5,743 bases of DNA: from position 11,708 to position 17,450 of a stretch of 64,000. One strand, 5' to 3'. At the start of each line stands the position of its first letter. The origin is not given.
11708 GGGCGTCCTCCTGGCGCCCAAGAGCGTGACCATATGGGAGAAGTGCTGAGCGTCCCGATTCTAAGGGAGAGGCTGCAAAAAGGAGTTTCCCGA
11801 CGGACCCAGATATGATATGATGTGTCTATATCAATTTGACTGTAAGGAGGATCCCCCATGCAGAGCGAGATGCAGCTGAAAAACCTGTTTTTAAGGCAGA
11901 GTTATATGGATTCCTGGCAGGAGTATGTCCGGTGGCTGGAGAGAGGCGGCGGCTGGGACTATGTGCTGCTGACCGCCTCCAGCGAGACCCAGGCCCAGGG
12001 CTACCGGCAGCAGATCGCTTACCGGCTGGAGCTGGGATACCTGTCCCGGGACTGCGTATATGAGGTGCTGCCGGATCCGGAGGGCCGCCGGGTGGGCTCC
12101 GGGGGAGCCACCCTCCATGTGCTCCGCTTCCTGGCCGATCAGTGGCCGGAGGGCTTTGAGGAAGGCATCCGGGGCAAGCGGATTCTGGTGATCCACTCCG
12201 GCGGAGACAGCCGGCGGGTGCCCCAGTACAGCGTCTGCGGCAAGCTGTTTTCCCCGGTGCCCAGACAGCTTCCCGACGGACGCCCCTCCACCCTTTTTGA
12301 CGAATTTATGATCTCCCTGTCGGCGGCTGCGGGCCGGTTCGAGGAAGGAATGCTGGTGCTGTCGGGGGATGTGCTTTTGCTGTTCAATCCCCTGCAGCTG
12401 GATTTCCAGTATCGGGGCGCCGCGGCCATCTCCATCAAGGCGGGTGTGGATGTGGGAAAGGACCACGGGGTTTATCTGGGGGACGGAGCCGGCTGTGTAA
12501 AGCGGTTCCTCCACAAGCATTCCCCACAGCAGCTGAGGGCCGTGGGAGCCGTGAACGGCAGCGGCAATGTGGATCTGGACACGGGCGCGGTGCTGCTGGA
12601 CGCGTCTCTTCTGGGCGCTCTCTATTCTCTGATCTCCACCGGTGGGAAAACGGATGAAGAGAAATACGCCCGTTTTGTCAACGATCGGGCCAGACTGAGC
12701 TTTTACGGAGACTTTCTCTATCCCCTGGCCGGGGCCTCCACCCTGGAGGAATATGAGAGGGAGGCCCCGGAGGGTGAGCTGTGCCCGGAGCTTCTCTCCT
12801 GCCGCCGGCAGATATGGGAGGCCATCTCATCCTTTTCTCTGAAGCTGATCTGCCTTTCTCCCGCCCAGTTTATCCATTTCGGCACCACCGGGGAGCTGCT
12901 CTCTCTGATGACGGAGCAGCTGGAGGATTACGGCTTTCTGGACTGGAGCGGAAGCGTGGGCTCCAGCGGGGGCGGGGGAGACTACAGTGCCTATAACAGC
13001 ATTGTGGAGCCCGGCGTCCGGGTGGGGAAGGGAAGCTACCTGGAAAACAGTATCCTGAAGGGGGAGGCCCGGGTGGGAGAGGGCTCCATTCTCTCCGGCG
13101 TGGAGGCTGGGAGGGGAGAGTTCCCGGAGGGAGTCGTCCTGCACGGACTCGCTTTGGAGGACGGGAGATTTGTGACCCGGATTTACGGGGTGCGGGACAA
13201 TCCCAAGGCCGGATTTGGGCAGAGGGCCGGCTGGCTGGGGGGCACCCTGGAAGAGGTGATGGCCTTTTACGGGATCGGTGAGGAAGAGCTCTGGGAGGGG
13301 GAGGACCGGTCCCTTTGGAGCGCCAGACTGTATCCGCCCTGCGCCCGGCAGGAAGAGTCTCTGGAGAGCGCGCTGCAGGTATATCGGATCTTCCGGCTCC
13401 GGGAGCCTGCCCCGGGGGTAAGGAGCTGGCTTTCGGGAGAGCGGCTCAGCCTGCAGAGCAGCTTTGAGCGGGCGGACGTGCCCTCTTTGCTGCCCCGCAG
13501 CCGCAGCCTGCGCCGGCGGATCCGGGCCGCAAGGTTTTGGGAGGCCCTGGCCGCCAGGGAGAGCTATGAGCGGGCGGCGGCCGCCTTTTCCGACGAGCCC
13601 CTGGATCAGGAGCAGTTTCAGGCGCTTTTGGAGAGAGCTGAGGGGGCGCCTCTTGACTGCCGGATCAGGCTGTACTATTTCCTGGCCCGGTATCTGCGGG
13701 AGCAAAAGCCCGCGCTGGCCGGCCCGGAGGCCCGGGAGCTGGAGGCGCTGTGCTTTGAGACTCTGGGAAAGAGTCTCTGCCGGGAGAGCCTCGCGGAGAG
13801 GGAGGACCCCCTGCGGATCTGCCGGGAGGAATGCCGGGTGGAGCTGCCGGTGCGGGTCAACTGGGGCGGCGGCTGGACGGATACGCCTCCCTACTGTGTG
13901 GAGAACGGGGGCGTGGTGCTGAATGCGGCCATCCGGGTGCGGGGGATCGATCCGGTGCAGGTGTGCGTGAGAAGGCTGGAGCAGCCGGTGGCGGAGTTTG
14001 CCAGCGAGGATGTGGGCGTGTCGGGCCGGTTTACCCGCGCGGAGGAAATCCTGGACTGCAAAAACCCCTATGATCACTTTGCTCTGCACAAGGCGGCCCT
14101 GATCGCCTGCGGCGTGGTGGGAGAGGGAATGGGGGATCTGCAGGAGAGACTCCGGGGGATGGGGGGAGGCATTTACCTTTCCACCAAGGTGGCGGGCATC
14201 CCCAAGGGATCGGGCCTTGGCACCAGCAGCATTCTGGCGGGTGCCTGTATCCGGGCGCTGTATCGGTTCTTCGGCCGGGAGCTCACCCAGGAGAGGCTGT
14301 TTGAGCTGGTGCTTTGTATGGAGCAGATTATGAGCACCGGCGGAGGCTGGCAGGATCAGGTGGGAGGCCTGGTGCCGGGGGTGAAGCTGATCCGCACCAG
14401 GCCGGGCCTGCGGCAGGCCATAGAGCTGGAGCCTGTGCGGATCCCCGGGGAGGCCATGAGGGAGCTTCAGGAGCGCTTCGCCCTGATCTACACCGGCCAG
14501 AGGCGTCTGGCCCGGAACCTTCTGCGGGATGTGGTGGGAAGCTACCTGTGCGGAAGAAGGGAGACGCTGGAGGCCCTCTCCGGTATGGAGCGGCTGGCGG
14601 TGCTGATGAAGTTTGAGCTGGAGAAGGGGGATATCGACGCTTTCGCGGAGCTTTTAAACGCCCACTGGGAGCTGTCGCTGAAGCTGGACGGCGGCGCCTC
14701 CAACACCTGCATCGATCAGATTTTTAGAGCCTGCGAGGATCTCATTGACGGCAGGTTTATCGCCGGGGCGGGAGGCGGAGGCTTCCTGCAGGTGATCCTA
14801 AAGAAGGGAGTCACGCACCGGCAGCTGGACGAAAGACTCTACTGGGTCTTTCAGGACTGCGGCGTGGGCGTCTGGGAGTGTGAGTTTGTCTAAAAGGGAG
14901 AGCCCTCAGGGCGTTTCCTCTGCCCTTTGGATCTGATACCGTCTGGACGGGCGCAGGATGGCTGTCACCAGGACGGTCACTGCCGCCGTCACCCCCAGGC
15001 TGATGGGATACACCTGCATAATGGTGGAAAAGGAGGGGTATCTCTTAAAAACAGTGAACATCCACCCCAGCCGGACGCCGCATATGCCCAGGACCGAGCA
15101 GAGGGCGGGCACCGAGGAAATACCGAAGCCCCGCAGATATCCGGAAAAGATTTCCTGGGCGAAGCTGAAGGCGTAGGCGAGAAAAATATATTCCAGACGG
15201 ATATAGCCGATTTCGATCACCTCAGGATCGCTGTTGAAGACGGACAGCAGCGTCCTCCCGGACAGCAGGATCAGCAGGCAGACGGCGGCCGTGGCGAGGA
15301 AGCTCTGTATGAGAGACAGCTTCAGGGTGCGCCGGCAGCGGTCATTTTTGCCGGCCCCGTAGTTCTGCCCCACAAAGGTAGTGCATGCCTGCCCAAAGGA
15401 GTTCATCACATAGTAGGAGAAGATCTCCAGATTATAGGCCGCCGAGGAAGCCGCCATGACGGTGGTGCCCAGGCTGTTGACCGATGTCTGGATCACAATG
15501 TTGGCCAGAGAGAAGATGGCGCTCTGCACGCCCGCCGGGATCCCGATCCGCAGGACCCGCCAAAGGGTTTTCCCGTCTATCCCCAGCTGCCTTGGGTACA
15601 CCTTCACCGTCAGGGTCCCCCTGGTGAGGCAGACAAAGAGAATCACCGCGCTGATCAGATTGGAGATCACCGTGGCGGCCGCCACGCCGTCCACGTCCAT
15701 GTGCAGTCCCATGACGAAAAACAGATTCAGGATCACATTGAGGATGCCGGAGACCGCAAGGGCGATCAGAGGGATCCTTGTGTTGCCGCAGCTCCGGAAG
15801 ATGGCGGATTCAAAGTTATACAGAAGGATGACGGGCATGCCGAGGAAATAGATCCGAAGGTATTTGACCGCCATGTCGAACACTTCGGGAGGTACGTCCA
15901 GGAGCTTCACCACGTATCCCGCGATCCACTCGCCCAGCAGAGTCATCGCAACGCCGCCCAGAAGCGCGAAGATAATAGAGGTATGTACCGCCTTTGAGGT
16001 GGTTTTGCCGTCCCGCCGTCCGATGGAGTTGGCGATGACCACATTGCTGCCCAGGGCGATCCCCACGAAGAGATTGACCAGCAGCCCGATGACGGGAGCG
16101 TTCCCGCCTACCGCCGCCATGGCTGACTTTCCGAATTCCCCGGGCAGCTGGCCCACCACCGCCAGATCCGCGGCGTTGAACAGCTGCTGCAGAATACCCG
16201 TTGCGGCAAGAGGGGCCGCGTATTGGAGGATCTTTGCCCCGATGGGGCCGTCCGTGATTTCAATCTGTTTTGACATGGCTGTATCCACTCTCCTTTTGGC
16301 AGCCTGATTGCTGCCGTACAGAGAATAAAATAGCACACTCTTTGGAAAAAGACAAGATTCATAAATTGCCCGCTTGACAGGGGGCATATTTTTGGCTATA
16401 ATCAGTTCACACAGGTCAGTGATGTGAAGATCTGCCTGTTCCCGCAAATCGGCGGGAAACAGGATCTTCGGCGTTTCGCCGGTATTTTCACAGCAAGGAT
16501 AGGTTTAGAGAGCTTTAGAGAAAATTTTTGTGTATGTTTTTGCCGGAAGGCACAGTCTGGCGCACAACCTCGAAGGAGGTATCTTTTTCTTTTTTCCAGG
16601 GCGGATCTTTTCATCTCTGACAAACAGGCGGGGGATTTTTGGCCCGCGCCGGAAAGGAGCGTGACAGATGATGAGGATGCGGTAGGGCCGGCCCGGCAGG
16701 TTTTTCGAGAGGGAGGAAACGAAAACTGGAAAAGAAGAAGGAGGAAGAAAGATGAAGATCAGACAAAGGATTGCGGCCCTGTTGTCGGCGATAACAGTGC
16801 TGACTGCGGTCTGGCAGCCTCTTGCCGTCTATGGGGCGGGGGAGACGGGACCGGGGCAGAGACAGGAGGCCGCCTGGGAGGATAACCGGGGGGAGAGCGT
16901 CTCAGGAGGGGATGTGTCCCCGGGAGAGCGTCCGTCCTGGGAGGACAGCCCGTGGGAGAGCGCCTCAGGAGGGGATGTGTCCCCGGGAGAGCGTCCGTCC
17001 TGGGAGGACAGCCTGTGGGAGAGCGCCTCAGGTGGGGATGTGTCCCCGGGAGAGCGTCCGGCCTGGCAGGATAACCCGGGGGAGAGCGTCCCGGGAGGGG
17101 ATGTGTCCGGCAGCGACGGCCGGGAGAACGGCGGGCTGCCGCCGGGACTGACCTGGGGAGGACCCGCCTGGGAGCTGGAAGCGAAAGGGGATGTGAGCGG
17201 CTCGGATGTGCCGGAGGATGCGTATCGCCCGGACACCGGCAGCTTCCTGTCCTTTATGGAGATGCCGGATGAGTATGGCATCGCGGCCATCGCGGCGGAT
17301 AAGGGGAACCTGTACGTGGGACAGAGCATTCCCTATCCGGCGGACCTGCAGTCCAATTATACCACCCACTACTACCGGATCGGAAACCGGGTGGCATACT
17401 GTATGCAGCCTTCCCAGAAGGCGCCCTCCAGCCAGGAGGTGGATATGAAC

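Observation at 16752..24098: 2136-aa thioester-domain/Cna-B multidomain adhesin in an operon with a class B sortase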

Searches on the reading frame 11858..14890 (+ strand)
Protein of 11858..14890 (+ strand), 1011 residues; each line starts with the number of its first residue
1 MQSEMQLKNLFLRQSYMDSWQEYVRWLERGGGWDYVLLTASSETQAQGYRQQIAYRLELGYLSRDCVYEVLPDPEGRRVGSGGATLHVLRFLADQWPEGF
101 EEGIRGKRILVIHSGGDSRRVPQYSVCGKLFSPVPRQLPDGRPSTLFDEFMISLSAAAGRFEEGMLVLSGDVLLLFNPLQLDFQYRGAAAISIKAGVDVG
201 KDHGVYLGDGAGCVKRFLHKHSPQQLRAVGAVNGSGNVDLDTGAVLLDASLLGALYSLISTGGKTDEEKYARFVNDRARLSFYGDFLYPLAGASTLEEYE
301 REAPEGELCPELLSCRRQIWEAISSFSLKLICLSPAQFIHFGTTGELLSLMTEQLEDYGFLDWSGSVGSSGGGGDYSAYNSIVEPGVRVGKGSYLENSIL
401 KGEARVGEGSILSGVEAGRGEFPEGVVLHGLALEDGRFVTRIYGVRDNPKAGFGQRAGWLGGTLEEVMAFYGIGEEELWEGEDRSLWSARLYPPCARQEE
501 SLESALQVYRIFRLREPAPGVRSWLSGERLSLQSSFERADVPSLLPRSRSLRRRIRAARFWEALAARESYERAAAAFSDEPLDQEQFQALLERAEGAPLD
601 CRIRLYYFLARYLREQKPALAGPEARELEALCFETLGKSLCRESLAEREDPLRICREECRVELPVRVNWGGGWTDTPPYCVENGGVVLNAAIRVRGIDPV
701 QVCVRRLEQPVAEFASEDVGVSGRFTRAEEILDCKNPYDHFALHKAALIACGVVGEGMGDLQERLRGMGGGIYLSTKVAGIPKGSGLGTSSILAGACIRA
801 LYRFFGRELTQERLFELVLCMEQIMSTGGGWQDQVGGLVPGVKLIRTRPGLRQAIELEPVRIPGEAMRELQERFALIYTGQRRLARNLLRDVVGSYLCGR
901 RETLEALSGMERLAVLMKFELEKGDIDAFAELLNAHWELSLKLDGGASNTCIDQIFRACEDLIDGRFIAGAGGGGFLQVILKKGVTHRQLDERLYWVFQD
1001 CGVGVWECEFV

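Call 14: search_protein_families(library=pfam, proteins=[window:11858-14890:+], max_evalue=0.001)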
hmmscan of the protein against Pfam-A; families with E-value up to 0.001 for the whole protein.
window:11858-14890:+ (1011 aa): 2 families
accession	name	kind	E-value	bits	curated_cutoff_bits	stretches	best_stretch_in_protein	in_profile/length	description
PF07959.18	Fucose_pyrophosphorylase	-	8.3e-94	315.3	34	1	104-496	4-417/418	Fucose pyrophosphorylase domain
PF00288.32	GHMP_kinases_N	-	1.5e-11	44.8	22.3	1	770-835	16-81/87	GHMP kinases N terminal domain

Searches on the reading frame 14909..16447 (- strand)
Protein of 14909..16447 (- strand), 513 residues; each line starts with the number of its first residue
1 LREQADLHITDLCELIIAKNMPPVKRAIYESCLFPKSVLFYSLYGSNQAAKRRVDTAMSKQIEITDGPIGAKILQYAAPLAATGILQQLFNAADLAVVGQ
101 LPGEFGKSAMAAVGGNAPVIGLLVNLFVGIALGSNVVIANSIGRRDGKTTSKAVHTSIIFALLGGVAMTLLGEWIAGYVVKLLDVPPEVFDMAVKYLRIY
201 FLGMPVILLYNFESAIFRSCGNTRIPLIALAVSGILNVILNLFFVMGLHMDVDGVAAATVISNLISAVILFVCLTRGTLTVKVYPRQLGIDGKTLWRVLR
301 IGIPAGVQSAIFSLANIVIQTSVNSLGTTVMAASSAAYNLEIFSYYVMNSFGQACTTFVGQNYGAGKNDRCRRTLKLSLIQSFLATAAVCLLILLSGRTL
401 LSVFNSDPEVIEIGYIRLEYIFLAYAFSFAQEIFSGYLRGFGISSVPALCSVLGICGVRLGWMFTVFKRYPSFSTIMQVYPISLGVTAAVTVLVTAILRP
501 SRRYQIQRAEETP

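Call 14: search_protein_families(library=pfam, proteins=[window:14909-16447:-], max_evalue=0.001)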
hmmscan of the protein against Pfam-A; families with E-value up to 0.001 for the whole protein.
window:14909-16447:- (513 aa): 2 families
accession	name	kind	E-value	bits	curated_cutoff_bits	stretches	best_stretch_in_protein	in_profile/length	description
PF01554.23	MatE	-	2.4e-50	170.8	24.9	2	79-242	1-160/161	MatE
PF03023.19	MurJ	-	2e-08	33.7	27.4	1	138-279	261-404/451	Lipid II flippase MurJ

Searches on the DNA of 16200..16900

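Call 59: search_rna_families(source=window, start=16200, end=16900, threshold=evalue, max_evalue=1, show_alignments=2)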
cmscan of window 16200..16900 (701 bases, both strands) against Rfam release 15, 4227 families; matches with E-value up to 1: 1.
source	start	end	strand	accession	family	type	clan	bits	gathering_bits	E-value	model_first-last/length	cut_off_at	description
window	16575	16699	-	RF02042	HOTTIP_3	Gene; lncRNA;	-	9.9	50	0.57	1-353/353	no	HOXA transcript at the distal tip, conserved region 3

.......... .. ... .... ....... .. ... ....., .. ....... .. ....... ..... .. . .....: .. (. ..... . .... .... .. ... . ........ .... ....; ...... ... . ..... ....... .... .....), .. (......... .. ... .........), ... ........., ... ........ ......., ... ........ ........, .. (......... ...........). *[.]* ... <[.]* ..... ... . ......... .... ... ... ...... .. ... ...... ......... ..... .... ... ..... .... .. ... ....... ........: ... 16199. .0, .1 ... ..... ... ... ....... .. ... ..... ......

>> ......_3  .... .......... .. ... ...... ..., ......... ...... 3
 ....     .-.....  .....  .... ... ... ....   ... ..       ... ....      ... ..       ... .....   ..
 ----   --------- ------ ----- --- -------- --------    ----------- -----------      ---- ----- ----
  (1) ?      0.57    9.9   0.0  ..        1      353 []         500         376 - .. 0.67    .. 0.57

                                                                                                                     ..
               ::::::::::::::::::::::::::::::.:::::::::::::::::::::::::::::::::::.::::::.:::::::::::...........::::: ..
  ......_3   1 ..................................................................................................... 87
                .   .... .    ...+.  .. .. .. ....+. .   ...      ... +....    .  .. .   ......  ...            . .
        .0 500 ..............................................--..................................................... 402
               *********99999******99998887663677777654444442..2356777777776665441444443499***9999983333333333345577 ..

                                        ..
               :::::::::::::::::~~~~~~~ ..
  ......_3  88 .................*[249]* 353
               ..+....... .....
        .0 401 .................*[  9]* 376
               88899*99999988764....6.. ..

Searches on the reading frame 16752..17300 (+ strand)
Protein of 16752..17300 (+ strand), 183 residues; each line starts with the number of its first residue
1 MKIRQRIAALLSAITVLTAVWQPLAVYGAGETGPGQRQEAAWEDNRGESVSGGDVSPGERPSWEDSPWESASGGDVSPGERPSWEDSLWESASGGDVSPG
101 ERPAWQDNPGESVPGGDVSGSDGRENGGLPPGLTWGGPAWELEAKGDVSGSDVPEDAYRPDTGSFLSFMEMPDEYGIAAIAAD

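Call 56: search_protein_families(library=ncbifam, proteins=[window:16752-17300:+], max_evalue=10)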
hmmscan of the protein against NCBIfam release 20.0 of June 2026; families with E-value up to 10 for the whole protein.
window:16752-17300:+ (183 aa): 0 families
